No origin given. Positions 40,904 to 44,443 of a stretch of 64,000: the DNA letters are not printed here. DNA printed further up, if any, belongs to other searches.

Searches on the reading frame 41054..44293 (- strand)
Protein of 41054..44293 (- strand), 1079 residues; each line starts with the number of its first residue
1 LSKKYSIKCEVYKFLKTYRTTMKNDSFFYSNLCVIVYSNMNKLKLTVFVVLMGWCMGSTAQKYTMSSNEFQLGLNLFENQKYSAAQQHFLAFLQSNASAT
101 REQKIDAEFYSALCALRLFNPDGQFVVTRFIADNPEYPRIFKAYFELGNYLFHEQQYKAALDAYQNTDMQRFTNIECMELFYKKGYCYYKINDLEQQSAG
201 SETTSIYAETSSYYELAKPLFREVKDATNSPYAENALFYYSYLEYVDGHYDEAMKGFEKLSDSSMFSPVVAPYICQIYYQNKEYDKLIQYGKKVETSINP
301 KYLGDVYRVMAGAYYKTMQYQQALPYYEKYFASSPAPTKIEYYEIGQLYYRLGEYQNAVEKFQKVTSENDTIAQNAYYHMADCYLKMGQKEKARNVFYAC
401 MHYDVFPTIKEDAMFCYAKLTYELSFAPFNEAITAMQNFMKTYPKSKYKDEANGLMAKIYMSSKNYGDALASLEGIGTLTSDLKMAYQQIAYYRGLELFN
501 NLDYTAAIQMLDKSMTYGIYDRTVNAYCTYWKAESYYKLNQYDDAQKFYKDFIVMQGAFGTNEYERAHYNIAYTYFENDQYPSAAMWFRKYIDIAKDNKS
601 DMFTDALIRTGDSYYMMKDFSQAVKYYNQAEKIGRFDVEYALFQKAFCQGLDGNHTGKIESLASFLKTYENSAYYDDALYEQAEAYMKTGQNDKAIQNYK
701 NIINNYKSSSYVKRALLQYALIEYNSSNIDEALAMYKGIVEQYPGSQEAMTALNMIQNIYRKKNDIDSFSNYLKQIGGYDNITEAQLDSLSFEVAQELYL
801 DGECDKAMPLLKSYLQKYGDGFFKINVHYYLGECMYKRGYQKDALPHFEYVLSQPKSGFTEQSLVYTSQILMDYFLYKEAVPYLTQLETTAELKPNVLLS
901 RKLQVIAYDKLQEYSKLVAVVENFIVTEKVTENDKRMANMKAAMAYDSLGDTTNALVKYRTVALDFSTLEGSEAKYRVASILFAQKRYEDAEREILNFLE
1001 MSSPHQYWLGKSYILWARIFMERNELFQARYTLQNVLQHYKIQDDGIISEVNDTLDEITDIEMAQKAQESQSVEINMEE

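Call 50: search_protein_families(library=ncbifam, proteins=[window:41054-44293:-], max_evalue=0.00001)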
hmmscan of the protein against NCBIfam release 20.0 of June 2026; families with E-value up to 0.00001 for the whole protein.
window:41054-44293:- (1079 aa): 10 families
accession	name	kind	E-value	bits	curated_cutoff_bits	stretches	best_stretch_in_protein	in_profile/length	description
TIGR02795.1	tol_pal_ybgF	equivalog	1e-53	181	90.1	2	642-752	5-115/119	tol-pal system protein YbgF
TIGR02917.1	PEP_TPR_lipo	equivalog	1.1e-19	69.8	312.2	1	336-585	597-823/899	XrtA/PEP-CTERM system TPR-repeat protein PrsT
TIGR03302.1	OM_YfiO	subfamily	1.3e-15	57.6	81.4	1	672-766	29-121/239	outer membrane protein assembly factor BamD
NF052312.1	T9SS_PorW_SprE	equivalog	4.3e-15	55.4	250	1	429-632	120-318/716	type IX secretion system periplasmic lipoprotein PorW/SprE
NF008756.0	PRK11788.1-4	equivalog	9.4e-14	51.2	474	1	246-401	119-276/389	lipopolysaccharide assembly protein LapB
NF008757.0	PRK11788.1-5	equivalog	6.3e-13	48.6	363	1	681-818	185-312/388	lipopolysaccharide assembly protein LapB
NF008068.0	PRK10803.1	equivalog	2.4e-12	47.4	383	1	659-754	163-258/263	cell division protein CpoB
NF008753.0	PRK11788.1-1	equivalog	3.3e-09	36.4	395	0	247-401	120-276/389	lipopolysaccharide assembly protein LapB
NF047371.1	FlcA_CTERM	equivalog_domain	3.4e-06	25.8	300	1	300-398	434-531/646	periplasmic flagellar collar protein FlcA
NF008755.0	PRK11788.1-3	equivalog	5.9e-06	25.9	430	0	248-400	122-275/388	lipopolysaccharide assembly protein LapB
